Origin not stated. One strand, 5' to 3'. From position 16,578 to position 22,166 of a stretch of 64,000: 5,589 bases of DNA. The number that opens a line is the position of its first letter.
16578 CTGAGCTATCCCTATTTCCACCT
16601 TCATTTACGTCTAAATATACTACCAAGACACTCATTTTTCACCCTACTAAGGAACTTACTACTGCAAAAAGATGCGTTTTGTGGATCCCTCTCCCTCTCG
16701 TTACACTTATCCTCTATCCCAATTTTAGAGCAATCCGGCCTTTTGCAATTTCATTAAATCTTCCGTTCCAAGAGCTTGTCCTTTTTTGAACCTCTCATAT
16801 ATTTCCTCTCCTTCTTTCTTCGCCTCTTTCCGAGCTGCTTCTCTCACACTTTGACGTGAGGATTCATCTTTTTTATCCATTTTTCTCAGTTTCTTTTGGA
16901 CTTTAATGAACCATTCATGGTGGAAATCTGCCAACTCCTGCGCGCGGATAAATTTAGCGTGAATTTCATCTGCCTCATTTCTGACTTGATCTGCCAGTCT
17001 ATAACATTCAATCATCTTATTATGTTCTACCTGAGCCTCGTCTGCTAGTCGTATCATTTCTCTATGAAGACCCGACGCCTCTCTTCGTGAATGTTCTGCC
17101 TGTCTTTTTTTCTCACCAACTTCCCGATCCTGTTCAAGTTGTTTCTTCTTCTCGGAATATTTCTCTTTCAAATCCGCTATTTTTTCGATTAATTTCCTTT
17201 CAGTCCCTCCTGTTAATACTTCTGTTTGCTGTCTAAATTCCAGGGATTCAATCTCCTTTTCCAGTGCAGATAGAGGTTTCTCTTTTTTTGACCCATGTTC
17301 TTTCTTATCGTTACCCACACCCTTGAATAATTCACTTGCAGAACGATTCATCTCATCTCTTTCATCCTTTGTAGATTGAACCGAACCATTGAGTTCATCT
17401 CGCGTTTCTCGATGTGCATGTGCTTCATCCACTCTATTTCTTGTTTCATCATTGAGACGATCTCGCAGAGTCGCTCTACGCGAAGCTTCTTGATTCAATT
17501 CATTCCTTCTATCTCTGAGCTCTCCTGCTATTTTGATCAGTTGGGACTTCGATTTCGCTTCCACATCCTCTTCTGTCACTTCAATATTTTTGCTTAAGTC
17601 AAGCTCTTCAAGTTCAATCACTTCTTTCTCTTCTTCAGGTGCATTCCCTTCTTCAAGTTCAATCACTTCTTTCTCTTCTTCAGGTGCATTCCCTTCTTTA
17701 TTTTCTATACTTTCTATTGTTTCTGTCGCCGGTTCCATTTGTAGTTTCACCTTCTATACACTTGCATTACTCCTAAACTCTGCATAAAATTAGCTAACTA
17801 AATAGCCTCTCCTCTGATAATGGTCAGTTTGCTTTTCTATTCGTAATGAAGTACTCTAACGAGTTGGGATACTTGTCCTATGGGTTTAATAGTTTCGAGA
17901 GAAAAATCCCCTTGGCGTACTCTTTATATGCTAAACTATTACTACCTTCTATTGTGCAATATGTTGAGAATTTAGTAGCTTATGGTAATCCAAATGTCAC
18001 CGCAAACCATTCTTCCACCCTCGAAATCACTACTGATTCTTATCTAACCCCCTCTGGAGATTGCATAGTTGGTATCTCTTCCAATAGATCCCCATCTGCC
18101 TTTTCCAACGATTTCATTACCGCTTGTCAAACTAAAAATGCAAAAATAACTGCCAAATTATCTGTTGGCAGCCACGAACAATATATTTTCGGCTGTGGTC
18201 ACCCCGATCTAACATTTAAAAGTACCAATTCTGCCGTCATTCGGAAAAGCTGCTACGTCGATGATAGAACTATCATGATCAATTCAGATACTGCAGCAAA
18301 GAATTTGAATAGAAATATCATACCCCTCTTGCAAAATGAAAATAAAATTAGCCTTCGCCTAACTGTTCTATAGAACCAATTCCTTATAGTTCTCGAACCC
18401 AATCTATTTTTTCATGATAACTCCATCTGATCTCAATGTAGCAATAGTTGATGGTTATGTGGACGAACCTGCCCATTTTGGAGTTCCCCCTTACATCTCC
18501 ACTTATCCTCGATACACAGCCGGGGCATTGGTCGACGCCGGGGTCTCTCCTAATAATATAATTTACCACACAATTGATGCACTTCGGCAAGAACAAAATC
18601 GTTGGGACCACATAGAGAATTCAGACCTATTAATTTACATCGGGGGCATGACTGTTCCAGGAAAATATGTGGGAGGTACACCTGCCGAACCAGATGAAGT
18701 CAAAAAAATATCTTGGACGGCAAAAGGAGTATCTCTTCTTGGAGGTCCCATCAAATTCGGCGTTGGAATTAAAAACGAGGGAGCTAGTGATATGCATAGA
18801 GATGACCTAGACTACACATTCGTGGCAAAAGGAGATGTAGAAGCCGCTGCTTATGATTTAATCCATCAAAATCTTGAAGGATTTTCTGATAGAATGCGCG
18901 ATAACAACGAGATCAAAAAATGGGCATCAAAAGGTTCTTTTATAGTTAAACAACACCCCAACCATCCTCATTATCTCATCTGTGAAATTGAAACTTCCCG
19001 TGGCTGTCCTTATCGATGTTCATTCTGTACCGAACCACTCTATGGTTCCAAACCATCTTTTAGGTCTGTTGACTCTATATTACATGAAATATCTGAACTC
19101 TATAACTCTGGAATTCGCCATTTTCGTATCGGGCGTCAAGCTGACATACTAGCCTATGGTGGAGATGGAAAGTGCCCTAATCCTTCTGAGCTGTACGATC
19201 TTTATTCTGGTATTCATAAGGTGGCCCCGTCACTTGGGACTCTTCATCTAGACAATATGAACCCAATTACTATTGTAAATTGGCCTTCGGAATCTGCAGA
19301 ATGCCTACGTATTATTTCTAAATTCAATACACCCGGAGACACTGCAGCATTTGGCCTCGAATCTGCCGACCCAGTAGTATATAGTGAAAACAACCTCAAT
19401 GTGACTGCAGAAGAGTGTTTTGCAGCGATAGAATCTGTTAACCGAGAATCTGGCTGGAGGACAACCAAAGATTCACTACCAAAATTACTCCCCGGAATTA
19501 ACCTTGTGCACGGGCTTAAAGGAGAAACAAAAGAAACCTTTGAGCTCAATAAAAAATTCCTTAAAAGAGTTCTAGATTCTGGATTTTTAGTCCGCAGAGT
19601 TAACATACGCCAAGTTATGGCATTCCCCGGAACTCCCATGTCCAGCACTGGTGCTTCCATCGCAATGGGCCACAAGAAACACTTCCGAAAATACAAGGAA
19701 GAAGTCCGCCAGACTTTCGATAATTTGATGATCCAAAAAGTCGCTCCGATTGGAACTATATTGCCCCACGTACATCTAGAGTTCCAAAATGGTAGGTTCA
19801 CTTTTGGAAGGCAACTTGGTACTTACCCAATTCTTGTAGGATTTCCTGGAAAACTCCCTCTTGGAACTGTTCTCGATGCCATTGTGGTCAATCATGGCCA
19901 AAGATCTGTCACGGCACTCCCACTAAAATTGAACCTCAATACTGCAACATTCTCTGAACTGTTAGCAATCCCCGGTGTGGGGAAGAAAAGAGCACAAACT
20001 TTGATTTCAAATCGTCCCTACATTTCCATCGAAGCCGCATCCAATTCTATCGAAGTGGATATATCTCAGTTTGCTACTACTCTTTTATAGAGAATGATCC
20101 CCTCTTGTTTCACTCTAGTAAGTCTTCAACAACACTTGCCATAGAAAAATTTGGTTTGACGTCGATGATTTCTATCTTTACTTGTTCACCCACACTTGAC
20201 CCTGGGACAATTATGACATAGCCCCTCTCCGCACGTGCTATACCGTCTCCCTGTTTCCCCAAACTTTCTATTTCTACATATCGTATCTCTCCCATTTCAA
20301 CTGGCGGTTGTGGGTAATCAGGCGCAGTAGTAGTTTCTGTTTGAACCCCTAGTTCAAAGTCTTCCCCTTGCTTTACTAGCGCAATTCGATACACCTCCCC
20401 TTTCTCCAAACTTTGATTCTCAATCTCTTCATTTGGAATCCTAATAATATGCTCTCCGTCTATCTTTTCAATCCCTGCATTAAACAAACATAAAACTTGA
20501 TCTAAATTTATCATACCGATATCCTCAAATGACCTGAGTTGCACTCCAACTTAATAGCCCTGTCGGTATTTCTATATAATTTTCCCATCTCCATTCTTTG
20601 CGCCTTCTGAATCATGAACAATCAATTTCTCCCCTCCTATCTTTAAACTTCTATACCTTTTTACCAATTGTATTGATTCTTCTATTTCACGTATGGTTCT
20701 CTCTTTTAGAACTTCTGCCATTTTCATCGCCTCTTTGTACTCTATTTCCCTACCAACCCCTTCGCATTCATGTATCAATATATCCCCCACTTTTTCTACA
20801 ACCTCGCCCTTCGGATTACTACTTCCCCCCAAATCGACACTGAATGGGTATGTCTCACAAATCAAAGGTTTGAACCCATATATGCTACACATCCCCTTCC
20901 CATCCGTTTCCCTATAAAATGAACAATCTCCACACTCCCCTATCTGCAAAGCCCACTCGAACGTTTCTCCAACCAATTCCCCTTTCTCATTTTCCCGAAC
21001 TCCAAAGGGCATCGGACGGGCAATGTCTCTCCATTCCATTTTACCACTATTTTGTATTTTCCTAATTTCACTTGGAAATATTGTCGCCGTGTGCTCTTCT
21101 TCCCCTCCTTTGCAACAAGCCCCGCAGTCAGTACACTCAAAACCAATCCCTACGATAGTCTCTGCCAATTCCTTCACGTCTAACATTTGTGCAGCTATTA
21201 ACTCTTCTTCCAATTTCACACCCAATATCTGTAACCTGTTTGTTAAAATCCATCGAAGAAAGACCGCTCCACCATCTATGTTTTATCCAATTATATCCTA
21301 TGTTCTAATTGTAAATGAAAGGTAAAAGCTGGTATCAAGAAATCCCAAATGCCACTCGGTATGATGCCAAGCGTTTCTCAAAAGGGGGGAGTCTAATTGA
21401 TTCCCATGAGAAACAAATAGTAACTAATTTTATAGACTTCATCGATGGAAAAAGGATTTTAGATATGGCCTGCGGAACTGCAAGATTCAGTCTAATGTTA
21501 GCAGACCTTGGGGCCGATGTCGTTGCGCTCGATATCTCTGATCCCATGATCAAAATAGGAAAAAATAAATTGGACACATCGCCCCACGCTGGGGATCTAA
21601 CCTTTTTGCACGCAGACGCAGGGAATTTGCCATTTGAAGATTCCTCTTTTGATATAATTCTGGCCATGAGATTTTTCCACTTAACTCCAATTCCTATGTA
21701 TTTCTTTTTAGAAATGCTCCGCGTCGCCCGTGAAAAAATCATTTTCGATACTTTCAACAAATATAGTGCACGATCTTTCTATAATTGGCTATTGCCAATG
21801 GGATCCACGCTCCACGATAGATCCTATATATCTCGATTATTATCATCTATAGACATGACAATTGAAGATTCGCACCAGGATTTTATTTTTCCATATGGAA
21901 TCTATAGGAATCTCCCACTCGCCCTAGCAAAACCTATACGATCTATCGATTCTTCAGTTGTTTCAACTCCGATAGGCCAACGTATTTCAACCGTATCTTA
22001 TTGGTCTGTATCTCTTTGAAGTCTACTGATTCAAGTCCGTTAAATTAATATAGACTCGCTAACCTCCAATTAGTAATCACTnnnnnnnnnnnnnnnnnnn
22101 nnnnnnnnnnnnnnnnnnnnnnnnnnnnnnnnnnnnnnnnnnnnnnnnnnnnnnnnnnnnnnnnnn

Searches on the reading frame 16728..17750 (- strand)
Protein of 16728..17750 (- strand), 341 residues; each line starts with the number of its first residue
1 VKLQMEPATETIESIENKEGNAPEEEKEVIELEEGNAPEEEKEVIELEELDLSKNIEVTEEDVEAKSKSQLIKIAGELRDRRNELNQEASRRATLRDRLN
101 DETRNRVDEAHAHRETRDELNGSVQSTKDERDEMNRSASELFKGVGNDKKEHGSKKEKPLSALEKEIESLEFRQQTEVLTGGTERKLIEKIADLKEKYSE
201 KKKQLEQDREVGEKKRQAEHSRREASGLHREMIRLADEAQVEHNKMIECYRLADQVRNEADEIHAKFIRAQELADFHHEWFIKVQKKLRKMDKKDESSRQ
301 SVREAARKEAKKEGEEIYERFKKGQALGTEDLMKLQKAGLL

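Call 77: search_protein_families(library=pfam, proteins=[window:16728-17750:-], max_evalue=0.00001)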
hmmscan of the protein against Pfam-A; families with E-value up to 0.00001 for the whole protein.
window:16728-17750:- (341 aa): 1 family
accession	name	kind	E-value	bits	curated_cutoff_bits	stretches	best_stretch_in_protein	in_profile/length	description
PF23435.1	DUF7121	-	5.5e-85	285.9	29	1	45-341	11-307/307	Family of unknown function (DUF7121)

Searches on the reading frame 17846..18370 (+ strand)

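Call 77: search_protein_families(library=pfam, proteins=[window:17846-18370:+], max_evalue=0.00001)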
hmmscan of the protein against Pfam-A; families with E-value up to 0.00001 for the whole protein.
window:17846-18370:+ (175 aa): 1 family
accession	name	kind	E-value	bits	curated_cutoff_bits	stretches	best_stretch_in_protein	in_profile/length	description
PF04027.18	DUF371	-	1.8e-46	157.8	25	1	44-174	2-132/133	Domain of unknown function (DUF371)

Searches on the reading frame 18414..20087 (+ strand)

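Call 77: search_protein_families(library=pfam, proteins=[window:18414-20087:+], max_evalue=0.00001)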
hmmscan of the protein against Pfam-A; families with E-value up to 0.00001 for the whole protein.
window:18414-20087:+ (558 aa): 2 families
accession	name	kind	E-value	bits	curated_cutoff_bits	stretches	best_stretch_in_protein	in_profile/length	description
PF04055.27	Radical_SAM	-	2.1e-09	38.2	29.5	1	192-376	1-159/166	Radical SAM superfamily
PF00633.29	HHH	-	6.7e-07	29.3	24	1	507-532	4-29/30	Helix-hairpin-helix motif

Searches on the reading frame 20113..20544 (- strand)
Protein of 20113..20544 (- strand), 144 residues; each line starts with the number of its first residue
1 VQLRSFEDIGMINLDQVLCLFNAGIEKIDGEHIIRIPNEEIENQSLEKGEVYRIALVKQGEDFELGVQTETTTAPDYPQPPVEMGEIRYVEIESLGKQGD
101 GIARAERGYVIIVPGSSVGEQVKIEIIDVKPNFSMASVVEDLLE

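Call 77: search_protein_families(library=pfam, proteins=[window:20113-20544:-], max_evalue=0.00001)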
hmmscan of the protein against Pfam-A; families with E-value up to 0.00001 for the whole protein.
window:20113-20544:- (144 aa): 1 family
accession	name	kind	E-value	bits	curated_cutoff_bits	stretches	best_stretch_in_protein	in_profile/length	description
PF01938.26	TRAM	-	8.7e-14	51.6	21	1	82-139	2-61/61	TRAM domain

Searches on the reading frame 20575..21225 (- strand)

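Call 77: search_protein_families(library=pfam, proteins=[window:20575-21225:-], max_evalue=0.00001)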
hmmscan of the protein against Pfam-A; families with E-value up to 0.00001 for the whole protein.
window:20575-21225:- (217 aa): 1 family
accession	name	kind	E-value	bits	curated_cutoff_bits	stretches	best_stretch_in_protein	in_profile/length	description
PF03692.20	CxxCxxCC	-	1.7e-11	45.1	23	1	30-129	1-72/85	Putative zinc- or iron-chelating domain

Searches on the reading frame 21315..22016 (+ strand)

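Call 48: search_protein_families(library=pfam, proteins=[window:21315-22016:+], max_evalue=0.00001)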
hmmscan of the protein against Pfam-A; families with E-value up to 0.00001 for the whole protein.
window:21315-22016:+ (234 aa): 5 families
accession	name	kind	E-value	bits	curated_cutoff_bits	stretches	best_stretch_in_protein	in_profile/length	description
PF08241.18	Methyltransf_11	-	7.1e-19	68.7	21.2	1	49-140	1-89/95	Methyltransferase domain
PF13649.12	Methyltransf_25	-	2.8e-18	66.8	27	1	48-139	1-94/97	Methyltransferase domain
PF13847.12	Methyltransf_31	-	2e-14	53.9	27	1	44-144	3-107/145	Methyltransferase domain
PF01209.24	Ubie_methyltran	-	4.7e-12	46.2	20.1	1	34-115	37-120/233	ubiE/COQ5 methyltransferase family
PF08242.18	Methyltransf_12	-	1.9e-09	38.6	30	1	49-125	1-79/98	Methyltransferase domain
